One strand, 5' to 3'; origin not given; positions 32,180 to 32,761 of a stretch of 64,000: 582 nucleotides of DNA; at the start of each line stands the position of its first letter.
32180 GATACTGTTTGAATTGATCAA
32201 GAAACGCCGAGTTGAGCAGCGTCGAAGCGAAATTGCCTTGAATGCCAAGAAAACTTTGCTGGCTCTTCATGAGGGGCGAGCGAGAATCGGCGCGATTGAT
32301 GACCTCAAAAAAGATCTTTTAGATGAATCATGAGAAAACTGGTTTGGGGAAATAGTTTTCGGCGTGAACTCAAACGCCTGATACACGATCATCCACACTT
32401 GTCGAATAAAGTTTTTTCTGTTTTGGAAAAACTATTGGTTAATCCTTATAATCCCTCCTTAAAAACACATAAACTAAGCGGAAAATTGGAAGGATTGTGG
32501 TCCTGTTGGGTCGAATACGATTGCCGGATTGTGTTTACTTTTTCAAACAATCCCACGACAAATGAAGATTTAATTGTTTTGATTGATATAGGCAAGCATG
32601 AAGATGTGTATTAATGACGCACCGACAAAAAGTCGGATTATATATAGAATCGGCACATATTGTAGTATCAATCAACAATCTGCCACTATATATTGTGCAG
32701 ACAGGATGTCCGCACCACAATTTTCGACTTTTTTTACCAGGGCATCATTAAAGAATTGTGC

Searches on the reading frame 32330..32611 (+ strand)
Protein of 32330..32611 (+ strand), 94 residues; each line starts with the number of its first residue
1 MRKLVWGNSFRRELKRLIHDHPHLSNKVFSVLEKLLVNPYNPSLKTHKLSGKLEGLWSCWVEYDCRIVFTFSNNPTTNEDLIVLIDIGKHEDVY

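Call 53: search_protein_families(library=pfam, proteins=[window:32330-32611:+], max_evalue=0.01)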
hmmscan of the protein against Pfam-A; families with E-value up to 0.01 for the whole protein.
window:32330-32611:+ (94 aa): 5 families
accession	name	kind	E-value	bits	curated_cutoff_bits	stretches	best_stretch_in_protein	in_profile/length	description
PF15738.11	YafQ_toxin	-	3.1e-09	37.4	30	1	3-93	2-86/88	Bacterial toxin of type II toxin-antitoxin system, YafQ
PF05016.21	ParE_toxin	-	1.5e-05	25.9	23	1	5-94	2-89/89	ParE toxin of type II toxin-antitoxin system, parDE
PF05015.19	HigB-like_toxin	-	0.0027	18.6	27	1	42-78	49-85/91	RelE-like toxin of type II toxin-antitoxin system HigB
PF06769.20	YoeB_toxin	-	0.0039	17.6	27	1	23-74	18-69/80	YoeB-like toxin of bacterial type II toxin-antitoxin system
PF15781.12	ParE-like_toxin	-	0.01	16.3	28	0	8-94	5-83/87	ParE-like toxin of type II bacterial toxin-antitoxin system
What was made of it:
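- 32115..32614 (+): Apparently intact toxin-antitoxin module, used as a comparator. It has a 72-aa upstream gene and a 94-aa YafQ/RelE-type toxin. Pfam YafQ_toxin matches profile positions 2-86 of 88 (call 53).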
